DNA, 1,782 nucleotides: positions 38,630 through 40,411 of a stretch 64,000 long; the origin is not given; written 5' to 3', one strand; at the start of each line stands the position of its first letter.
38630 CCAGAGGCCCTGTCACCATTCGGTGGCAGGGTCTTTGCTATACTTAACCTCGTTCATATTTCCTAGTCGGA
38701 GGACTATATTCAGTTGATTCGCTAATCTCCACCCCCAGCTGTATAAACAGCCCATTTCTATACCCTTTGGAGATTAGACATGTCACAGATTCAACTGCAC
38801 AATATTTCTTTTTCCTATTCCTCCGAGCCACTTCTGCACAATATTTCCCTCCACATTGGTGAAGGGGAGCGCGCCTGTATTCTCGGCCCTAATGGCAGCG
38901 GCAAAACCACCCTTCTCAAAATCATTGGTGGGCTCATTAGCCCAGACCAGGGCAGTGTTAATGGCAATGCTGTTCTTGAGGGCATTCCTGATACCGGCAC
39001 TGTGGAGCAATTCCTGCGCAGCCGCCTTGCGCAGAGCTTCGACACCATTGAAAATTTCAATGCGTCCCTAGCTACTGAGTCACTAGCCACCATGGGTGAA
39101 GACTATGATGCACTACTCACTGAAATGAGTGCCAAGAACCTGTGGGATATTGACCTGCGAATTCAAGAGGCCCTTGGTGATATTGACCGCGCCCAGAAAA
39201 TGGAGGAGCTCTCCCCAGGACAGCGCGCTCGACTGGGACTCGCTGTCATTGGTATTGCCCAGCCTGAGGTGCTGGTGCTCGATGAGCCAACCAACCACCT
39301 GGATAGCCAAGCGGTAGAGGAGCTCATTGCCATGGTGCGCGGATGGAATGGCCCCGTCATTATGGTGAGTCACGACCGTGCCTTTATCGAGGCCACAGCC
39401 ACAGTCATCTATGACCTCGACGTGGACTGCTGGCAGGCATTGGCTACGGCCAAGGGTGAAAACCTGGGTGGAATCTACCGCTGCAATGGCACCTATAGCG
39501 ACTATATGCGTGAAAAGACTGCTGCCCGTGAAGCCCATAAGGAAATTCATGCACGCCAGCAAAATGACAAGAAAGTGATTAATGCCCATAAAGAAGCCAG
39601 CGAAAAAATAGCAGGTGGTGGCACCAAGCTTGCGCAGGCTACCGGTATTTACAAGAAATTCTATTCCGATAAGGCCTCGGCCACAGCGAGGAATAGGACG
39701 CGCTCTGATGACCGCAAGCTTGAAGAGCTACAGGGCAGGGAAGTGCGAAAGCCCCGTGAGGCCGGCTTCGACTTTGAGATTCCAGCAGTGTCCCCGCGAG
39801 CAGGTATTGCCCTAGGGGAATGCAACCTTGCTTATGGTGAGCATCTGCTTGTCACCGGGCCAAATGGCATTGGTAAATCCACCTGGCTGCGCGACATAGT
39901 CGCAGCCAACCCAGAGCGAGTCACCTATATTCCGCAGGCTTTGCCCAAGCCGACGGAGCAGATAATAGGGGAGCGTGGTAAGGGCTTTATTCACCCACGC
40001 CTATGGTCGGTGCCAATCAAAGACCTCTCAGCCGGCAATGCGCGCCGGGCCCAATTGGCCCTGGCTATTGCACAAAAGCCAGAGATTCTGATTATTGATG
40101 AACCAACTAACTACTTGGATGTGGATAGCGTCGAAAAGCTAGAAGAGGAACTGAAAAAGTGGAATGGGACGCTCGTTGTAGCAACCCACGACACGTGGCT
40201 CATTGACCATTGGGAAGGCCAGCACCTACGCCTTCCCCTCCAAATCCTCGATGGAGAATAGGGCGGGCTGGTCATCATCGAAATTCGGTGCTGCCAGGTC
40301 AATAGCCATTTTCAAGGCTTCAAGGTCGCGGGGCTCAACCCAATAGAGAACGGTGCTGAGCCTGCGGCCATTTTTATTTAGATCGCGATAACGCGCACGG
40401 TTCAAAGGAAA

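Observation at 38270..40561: Lower-GC islet: small membrane protein, short ABC-F with degenerate signature motifs, and a convergently overlapping hypothetical gene, with an attenuator-like inverted repeat and mini-uORF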

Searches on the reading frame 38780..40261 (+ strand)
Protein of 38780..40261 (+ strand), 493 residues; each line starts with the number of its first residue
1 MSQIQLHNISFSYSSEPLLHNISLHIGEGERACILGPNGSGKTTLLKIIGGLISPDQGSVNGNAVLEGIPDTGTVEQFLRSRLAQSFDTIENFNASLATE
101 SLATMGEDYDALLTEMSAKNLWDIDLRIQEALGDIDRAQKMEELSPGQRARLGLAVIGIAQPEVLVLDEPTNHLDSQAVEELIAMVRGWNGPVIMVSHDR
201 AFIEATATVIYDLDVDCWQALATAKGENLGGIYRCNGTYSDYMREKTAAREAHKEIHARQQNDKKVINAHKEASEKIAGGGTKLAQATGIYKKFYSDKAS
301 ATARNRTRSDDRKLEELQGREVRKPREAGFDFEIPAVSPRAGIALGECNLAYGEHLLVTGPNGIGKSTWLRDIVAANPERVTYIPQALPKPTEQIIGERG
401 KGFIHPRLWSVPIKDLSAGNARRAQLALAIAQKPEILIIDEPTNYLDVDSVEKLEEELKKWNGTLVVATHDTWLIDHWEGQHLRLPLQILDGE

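Call 4: search_protein_families(library=ncbifam, proteins=[window:38780-40261:+], max_evalue=0.01)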
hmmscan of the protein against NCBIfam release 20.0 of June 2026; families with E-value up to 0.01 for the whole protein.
window:38780-40261:+ (493 aa): 200 families (the best 25 are shown)
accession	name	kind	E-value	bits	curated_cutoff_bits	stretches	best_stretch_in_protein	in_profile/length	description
NF000355.4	ribo_prot_ABC_F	equivalog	5.6e-76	256.4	380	2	3-376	2-362/499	ribosomal protection-like ABC-F family protein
NF000171.1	ABCF_producer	exception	1e-60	205.7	800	2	2-372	2-394/541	TlrC/CarA/OleB/SrmB family ABC-F type ribosomal protection protein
NF050005.1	ABC_ATPase_Uup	equivalog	2.5e-59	201.1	900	2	1-215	1-228/636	ATP-binding cassette ATPase Uup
NF008358.0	PRK11147.1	equivalog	4e-56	190.5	936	2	1-215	1-228/635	ABC transporter ATP-binding protein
NF008775.0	PRK11819.1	equivalog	2.1e-51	175.2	599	3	83-376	95-373/556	energy-dependent translational throttle protein EttA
TIGR03719.1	ABC_ABC_ChvD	subfamily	3.8e-51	174.3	806.75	3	84-376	94-371/552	energy-dependent translational throttle protein EttA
NF000169.2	ABCF_Sal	exception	3.7e-50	171.1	725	3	134-327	121-297/542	Sal family ABC-F type ribosomal protection protein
NF000168.2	ABCF_Msr_all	exception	4.6e-50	170.6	680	3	139-306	96-246/487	Msr family ABC-F type ribosomal protection protein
NF000166.1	ABCF_CarA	exception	6.8e-49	166.5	1050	4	95-215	120-245/556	ABC-F type ribosomal protection protein Car(A)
NF011646.0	PRK15064.1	equivalog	1.1e-46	159.4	762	3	137-376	149-368/530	ABC-F family ATPase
NF000170.2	ABCF_Vga_all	exception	2e-44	152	725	3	139-214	379-454/521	Vga family ABC-F type ribosomal protection protein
NF040873.1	AztA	equivalog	8.2e-41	139.7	220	2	13-208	2-187/191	zinc ABC transporter ATP-binding protein AztA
TIGR03873.1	F420-0_ABC_ATP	hypoth_equivalog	2.5e-38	131.8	372.4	2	4-201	2-198/256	putative F420-0 ABC transporter ATP-binding protein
TIGR02857.1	CydD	equivalog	2.8e-38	132.2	435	2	3-210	321-527/529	thiol reductant ABC exporter subunit CydD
TIGR03375.1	type_I_sec_LssB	subfamily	2.8e-38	131.7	693.1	2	3-206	465-668/696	type I secretion system permease/ATPase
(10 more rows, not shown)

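Call 5: search_protein_families(library=pfam, proteins=[window:38780-40261:+], max_evalue=0.01)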
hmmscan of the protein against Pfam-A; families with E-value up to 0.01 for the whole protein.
window:38780-40261:+ (493 aa): 28 families (the best 25 are shown)
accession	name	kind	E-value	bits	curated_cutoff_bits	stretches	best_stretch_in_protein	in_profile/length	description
PF00005.33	ABC_tran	-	5.1e-38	131.2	25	2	19-172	1-137/137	ABC transporter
PF13304.12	AAA_21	-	6.5e-21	76.1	27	3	411-476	233-304/304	AAA domain, putative AbiEii toxin, Type IV TA system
PF13191.12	AAA_16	-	3.8e-08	34.4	32.6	0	349-383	20-55/167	AAA ATPase domain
PF13401.12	AAA_22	-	6.1e-08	33.5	27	0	355-447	7-97/130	AAA domain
PF02463.25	SMC_N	-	6.2e-08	32.8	40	1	32-207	27-206/220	RecF/RecN/SMC N terminal domain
PF13555.12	AAA_29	-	1.7e-07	31.3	27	1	25-61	18-53/61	P-loop containing region of AAA domain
PF13604.12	AAA_30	-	1.5e-06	28.5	27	1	32-198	21-124/191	AAA domain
PF05729.18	NACHT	-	5e-06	26.9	26.7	0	356-375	3-22/167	NACHT domain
PF01637.24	ATPase_2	-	1.4e-05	25.4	33.2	0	356-377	23-44/225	ATPase domain predominantly from Archaea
PF13173.12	AAA_14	-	2.4e-05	24.8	27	0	356-391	5-42/129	AAA domain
PF25199.1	nSTAND_NTPase5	-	4.7e-05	23.7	34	0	32-49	44-61/145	Novel STAND NTPase 5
PF00004.35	AAA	-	5.4e-05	24.1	21.2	0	33-66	2-35/131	ATPase family associated with various cellular activities (AAA)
PF13479.12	AAA_24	-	0.00013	22.4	27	0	30-49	3-22/195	AAA domain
PF07728.20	AAA_5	-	0.00016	22.2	22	0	355-441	1-74/139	AAA domain (dynein-related subfamily)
PF13476.12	AAA_23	-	0.0002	22.5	27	1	33-49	23-39/201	AAA domain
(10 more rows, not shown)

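Call 6: search_solved_structures(query=window:38780-40261:+, max_evalue=1e-10)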
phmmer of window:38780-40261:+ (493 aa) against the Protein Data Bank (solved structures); distinct sequences matched with E-value up to 1e-10: 241 (the best 60 are shown).
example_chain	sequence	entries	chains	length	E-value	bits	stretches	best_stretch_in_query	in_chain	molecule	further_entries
9nlj_U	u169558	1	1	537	5.1e-49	170.5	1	1-214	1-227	Uup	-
9njf_Y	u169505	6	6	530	4.5e-42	147.6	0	136-213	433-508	Probable ATP-binding protein YbiT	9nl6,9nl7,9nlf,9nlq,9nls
7msc_x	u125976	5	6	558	3.5e-41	144.7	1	12-214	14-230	Energy-dependent translational throttle protein EttA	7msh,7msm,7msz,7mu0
6ha8_V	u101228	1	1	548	1.1e-40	143.1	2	141-316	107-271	Nucleotide-binding protein ExpZ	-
5zxd_A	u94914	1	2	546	1.4e-40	142.7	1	2-216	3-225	ATP-binding cassette sub-family F member 1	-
8buu_9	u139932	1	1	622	1.1e-37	133.2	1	8-334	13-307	ExpZ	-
7p7q_0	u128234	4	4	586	1.4e-37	132.9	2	10-214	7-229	ARE-ABC-F family resistance factor PoxtA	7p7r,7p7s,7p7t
4fin_A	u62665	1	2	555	7e-37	130.5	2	17-226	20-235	EttA (YjjK) ABCF family protein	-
3j5s_D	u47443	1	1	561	7.9e-37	130.3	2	17-226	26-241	Energy-dependent translational throttle A (EttA)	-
9nl5_E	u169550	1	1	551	5.1e-36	127.7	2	17-226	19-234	EttA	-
9nlb_E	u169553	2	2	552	5.3e-36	127.6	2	17-226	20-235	Energy-dependent translational throttle protein EttA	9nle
9nlh_H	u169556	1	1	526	3.3e-34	121.7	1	17-210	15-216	YheS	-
9vvi_W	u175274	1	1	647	1.4e-33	119.6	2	16-209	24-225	Probable ATP-binding protein YheS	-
7nhl_0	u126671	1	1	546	7.2e-33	117.3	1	141-214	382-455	Lincosamide-streptogramin A resistance protein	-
7p48_6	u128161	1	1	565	4.1e-32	114.8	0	116-207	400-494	ABC-F type ribosomal protection protein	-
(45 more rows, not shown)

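Call 7: find_homologous_proteins(query=window:38780-40261:+, max_evalue=1e-20)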
Query window:38780-40261:+ (493 aa): 7873 proteins with E <= 1e-20 among 8000 candidates; the best 120 are listed.
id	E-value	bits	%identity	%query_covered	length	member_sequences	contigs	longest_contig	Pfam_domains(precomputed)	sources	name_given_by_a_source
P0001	0.0e+0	1113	100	100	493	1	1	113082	PF13173.13,PF13604.13,PF00005.34,PF13476.13,PF05729.19,PF13555.13,PF13401.13,PF02463.26,PF01637.25,PF13304.13,PF13191.13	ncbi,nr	ncbi:MAG: ATP-binding cassette domain-containing protein [Corynebacterium sp.]|nr:ATP-binding casset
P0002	8.8e-218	742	66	99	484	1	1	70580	PF13173.13,PF03266.22,PF13604.13,PF13555.13,PF13671.13,PF00004.36,PF13401.13,PF03193.23,PF01637.25,PF03215.22,PF13304.13,PF13191.13,PF00005.34,PF13476.13,PF05729.19,PF00910.29,PF02463.26,PF25199.2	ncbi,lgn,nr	ncbi:MAG: ATP-binding cassette domain-containing protein [Corynebacterium sp.]|nr:ATP-binding casset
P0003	3.1e-140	486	46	98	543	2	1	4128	PF00005.34,PF13476.13,PF05729.19,PF13521.13,PF13555.13,PF13401.13,PF13304.13,PF13191.13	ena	-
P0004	1.4e-139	484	47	98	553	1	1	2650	PF13604.13,PF13555.13,PF00004.36,PF13401.13,PF13238.13,PF13304.13,PF13191.13,PF13514.13,PF00005.34,PF13175.13,PF13476.13,PF05729.19,PF13521.13,PF02463.26,PF24389.2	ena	-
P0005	2.0e-138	480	46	98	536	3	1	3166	PF13173.13,PF03266.22,PF00006.32,PF13555.13,PF00004.36,PF13401.13,PF03193.23,PF01637.25,PF13304.13,PF13191.13,PF00005.34,PF13476.13,PF05729.19,PF02463.26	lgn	-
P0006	7.0e-138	479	49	98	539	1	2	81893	PF00005.34,PF13476.13,PF05729.19,PF13555.13,PF00004.36,PF13401.13,PF03193.23,PF02463.26,PF03215.22,PF13304.13,PF13191.13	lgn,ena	-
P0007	7.0e-138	479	49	98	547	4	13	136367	PF00005.34,PF13476.13,PF05729.19,PF13555.13,PF13401.13,PF03193.23,PF02463.26,PF13304.13,PF13191.13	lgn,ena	-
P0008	2.3e-137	477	45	98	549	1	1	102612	PF13604.13,PF00005.34,PF13476.13,PF05729.19,PF13555.13,PF00004.36,PF13401.13,PF02463.26,PF07728.21,PF13304.13,PF13191.13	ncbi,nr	ncbi:MAG: ATP-binding cassette domain-containing protein [Corynebacterium glucuronolyticum]|nr:ATP-b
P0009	4.6e-137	476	47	98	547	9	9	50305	PF00005.34,PF13476.13,PF05729.19,PF13555.13,PF13401.13,PF02463.26,PF13304.13,PF13191.13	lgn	-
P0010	1.1e-136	475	47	98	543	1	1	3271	PF00005.34,PF13476.13,PF05729.19,PF13555.13,PF00004.36,PF13401.13,PF02463.26,PF13304.13,PF13191.13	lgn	-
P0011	5.7e-136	472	46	98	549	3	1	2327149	PF00005.34,PF13476.13,PF05729.19,PF13555.13,PF00004.36,PF13401.13,PF05496.19,PF02463.26,PF07728.21,PF13304.13,PF13191.13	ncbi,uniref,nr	ncbi:ABC-F family ATP-binding cassette domain-containing protein [Trueperella pecoris]|uniref:ABC-F 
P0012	8.7e-136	472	47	98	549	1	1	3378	PF00005.34,PF13476.13,PF13555.13,PF02463.26,PF13304.13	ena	-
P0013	2.0e-135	470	46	98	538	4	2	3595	PF03266.22,PF00005.34,PF13476.13,PF05729.19,PF13555.13,PF13401.13,PF02463.26,PF13304.13,PF13191.13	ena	-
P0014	3.7e-135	470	45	98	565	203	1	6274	PF13604.13,PF13555.13,PF00004.36,PF13401.13,PF03193.23,PF13304.13,PF13191.13,PF02492.26,PF00005.34,PF13476.13,PF05729.19,PF02463.26,PF24389.2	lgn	-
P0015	4.9e-135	469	45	98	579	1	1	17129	PF00005.34,PF13175.13,PF13476.13,PF05729.19,PF13521.13,PF13555.13,PF00004.36,PF13401.13,PF02463.26,PF13304.13,PF13191.13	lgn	-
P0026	1.7e-132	461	45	98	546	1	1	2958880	PF00005.34,PF13476.13,PF05729.19,PF13555.13,PF02463.26,PF13481.13,PF13304.13,PF13191.13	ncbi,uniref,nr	ncbi:ABC-F family ATP-binding cassette domain-containing protein [Devriesea agamarum]|uniref:ABC-F f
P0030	3.9e-132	460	46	98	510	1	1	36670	PF13555.13,PF00004.36,PF13401.13,PF03193.23,PF05496.19,PF13304.13,PF13191.13,PF00005.34,PF13175.13,PF13476.13,PF05729.19,PF02463.26,PF25199.2,PF20720.4,PF24389.2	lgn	-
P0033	7.8e-132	459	45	98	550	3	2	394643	PF00005.34,PF13476.13,PF05729.19,PF13555.13,PF13401.13,PF02463.26,PF13304.13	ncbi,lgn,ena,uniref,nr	ncbi:ATP-binding cassette domain-containing protein [Dermabacter hominis]|uniref:ABC-F family ATP-bi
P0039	1.2e-130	455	46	98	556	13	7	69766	PF00005.34,PF13476.13,PF05729.19,PF13555.13,PF00004.36,PF13401.13,PF13304.13,PF13191.13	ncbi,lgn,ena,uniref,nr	ncbi:ABC transporter ATP-binding protein [Actinobaculum suis]|uniref:ABC-F family ATP-binding casset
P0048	8.6e-130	452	46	98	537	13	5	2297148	PF00005.34,PF05729.19,PF13521.13,PF13555.13,PF00004.36,PF13401.13,PF02463.26,PF13304.13,PF13191.13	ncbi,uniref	ncbi:ABC-F family ATP-binding cassette domain-containing protein [Trueperella pyogenes]|uniref:ABC-F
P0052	1.3e-129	451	43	98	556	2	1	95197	PF13604.13,PF00005.34,PF13476.13,PF05729.19,PF13555.13,PF13401.13,PF03193.23,PF02463.26,PF25199.2,PF13304.13,PF13191.13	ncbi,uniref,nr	ncbi:ABC-F family ATP-binding cassette domain-containing protein [Corynebacterium kozikiae]|uniref:A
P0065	6.8e-129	449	46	99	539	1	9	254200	PF00005.34,PF13476.13,PF05729.19,PF13555.13,PF13401.13,PF02463.26,PF13304.13,PF13191.13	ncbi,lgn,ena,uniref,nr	ncbi:ABC-F family ATP-binding cassette domain-containing protein [Gulosibacter hominis]|uniref:ABC-F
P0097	2.5e-128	447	46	98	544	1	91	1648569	PF00005.34,PF13476.13,PF05729.19,PF13555.13,PF13401.13,PF02463.26,PF25199.2,PF13304.13,PF13191.13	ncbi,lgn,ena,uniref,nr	ncbi:ABC-F family ATP-binding cassette domain-containing protein [Varibaculum cambriense]|uniref:ATP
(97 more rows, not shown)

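Call 8: find_related_loci(query=window:38780-40261:+, collection=genome_contigs, flank=4000)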
Query window:38780-40261:+ (493 aa) in genome_contigs; peptide patterns used: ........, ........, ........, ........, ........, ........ (x = any residue, [..] = any of these).
105 stretches matched a pattern; 8 encode a relative of the query (tblastn E <= 1e-3); 8 distinct loci.
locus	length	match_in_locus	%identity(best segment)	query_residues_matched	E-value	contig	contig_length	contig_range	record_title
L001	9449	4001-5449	66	1-487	0e+0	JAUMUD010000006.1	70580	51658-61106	MAG: Corynebacterium sp. isolate S11A_St_5 NODE_21_length_70580_cov_27.858901, whole genome shotgun sequence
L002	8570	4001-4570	24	1-470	4e-14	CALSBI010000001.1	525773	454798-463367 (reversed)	MAG: Chitinophaga pinensis isolate JJ-MIR1-432-2-mx-bin679 genome assembly, contig: JJ-MIR1-432-C1, whole genome shotgun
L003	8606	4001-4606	25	19-221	3e-13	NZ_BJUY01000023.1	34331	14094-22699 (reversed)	Alkalibacterium kapii strain NBRC 103247 sequence23, whole genome shotgun sequence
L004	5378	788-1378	28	3-200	2e-12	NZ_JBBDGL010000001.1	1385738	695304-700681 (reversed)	Microbacterium marmarense strain Mu-86 Seq1, whole genome shotgun sequence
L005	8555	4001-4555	30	7-199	3e-9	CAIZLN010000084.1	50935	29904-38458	MAG: uncultured Solirubrobacterales bacterium isolate Loc090519-5m_bin-0122 genome assembly, contig: bin-0122:084/168, w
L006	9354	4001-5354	26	19-475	1e-8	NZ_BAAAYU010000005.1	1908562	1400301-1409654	Microbacterium awajiense strain JCM 16544 sequence5, whole genome shotgun sequence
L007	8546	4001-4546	22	3-187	3e-8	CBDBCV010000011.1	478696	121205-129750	MAG: Alphaproteobacteria bacterium isolate 0a395d48-fa07-49d0-ad8e-9481763700a5 genome assembly, contig: contig_11, whol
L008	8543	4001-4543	24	4-187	3e-8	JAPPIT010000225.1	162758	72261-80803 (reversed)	MAG: Defluviicoccus sp. isolate RHO2_bin_2 NODE_140_length_162758_cov_52.243905, whole genome shotgun sequence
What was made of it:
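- Tried and rejected: The genome-collection scan with the single protein found only one true relative (L001), because the peptide patterns were too specific (call 8).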

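Call 24: find_encoding_contigs(protein=P0011, flank=3000, max_places=2)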
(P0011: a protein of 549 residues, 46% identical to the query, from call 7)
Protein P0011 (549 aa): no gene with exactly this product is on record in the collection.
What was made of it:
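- Tried and rejected: P0011 could not be located on any contig (call 24).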

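Call 25: find_encoding_contigs(protein=P0097, flank=3000, max_places=2)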
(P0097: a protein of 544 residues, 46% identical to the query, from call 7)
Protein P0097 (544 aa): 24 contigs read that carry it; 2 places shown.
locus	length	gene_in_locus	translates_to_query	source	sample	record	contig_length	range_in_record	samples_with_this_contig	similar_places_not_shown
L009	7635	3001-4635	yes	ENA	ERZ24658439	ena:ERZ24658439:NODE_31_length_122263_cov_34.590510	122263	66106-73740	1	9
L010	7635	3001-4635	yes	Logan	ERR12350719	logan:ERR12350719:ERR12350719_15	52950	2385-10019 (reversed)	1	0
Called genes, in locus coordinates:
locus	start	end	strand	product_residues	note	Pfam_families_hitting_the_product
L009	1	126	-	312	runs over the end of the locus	PF01297:ZnuA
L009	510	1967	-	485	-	PF02687:FtsX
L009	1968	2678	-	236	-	PF13555:AAA_29, PF00005:ABC_tran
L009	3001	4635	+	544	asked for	PF02463:SMC_N (faint), PF13476:AAA_23 (faint), PF25199:nSTAND_NTPase5 (faint), PF00005:ABC_tran, PF05729:NACHT (faint), PF13304:AAA_21, PF00005:ABC_tran, PF13304:AAA_21 (weak), +3 more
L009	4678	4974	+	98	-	PF04221:RelB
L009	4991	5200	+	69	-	PF02439:Adeno_E3_CR2 (weak)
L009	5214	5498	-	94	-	PF05016:ParE_toxin (weak), PF15738:YafQ_toxin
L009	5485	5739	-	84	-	PF04221:RelB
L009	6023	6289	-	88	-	PF05016:ParE_toxin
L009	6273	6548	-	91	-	PF04221:RelB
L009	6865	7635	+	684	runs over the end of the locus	-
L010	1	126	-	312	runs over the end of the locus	PF01297:ZnuA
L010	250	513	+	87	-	-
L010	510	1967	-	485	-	PF02687:FtsX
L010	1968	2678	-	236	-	PF13555:AAA_29, PF00005:ABC_tran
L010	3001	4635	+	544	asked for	PF02463:SMC_N (faint), PF13476:AAA_23 (faint), PF25199:nSTAND_NTPase5 (faint), PF00005:ABC_tran, PF05729:NACHT (faint), PF13304:AAA_21, PF00005:ABC_tran, PF13304:AAA_21 (weak), +3 more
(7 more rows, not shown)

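Call 26: find_encoding_contigs(protein=P0052, flank=3000, max_places=2)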
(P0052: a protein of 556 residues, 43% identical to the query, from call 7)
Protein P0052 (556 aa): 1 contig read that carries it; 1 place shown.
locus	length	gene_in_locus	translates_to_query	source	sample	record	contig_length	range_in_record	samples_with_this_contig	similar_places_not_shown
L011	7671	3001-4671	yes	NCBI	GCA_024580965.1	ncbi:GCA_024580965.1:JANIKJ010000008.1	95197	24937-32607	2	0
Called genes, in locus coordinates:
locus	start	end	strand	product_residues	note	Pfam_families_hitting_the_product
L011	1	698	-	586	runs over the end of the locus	PF00890:FAD_binding_2 (weak), PF01266:DAO, PF16901:DAO_C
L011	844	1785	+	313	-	PF04545:Sigma70_r4 (weak), PF12802:MarR_2 (weak), PF04198:Sugar-bind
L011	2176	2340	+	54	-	-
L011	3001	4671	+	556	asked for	PF02463:SMC_N (faint), PF03193:RsgA_GTPase (faint), PF13191:AAA_16 (faint), PF13555:AAA_29 (faint), PF00005:ABC_tran, PF00005:ABC_tran, PF13401:AAA_22 (weak), PF13304:AAA_21 (weak), +4 more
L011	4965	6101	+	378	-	PF00296:Bac_luciferase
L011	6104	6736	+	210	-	PF03807:F420_oxidored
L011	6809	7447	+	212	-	PF13328:HD_4, PF01966:HD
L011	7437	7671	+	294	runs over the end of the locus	-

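Call 29: find_encoding_contigs(protein=P0033, flank=3000, max_places=1)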
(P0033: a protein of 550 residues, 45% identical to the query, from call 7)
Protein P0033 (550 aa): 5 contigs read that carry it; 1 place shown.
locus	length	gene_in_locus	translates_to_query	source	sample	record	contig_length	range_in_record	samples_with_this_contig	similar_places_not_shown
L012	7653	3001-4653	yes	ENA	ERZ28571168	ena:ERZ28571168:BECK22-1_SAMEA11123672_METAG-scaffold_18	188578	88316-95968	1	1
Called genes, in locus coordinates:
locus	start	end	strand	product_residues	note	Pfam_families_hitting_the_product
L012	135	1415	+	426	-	PF13173:AAA_14, PF13635:DUF4143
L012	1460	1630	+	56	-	-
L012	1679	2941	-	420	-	PF13527:Acetyltransf_9, PF00583:Acetyltransf_1 (weak), PF13508:Acetyltransf_7 (weak), PF17668:Acetyltransf_17, PF13530:SCP2_2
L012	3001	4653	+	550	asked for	PF00005:ABC_tran, PF02463:SMC_N (faint), PF05729:NACHT (faint), PF13401:AAA_22 (faint), PF13476:AAA_23 (faint), PF13304:AAA_21 (weak), PF00005:ABC_tran, PF13304:AAA_21 (weak), +1 more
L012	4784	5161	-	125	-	PF08818:DUF1801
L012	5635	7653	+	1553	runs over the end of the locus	PF00028:Cadherin (faint), PF05345:He_PIG (faint), PF18957:RibLong, PF08428:Rib (weak), PF18957:RibLong, PF08428:Rib (weak), PF18957:RibLong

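Call 30: find_encoding_contigs(protein=P0007, flank=3000, max_places=1)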
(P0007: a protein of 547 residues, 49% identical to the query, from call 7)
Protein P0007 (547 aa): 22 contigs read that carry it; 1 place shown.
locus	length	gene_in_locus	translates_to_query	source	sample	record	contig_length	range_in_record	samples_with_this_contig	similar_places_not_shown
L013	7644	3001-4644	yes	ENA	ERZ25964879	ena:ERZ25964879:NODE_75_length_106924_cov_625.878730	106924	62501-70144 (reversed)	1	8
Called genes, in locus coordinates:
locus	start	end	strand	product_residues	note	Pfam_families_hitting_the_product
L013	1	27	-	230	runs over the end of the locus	PF02826:2-Hacid_dh_C (weak), PF03446:NAD_binding_2 (weak), PF03807:F420_oxidored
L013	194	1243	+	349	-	PF13593:SBF_like, PF01758:SBF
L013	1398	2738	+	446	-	PF00083:Sugar_tr, PF01306:LacY_symp (faint), PF07690:MFS_1, PF12832:MFS_1_like (faint), PF13347:MFS_2 (weak), PF00083:Sugar_tr, PF07690:MFS_1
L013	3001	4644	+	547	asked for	PF02463:SMC_N (faint), PF03193:RsgA_GTPase (faint), PF13191:AAA_16 (faint), PF13476:AAA_23 (faint), PF13555:AAA_29 (faint), PF00005:ABC_tran, PF13304:AAA_21 (weak), PF00005:ABC_tran, +2 more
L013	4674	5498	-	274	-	PF02589:LUD_dom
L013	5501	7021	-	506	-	PF02589:LUD_dom, PF13187:Fer4_9 (faint), PF12838:Fer4_7 (faint), PF13237:Fer4_10 (faint), PF00037:Fer4 (faint), PF13183:Fer4_8, PF13534:Fer4_17 (faint)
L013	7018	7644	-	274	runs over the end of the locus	PF02754:CCG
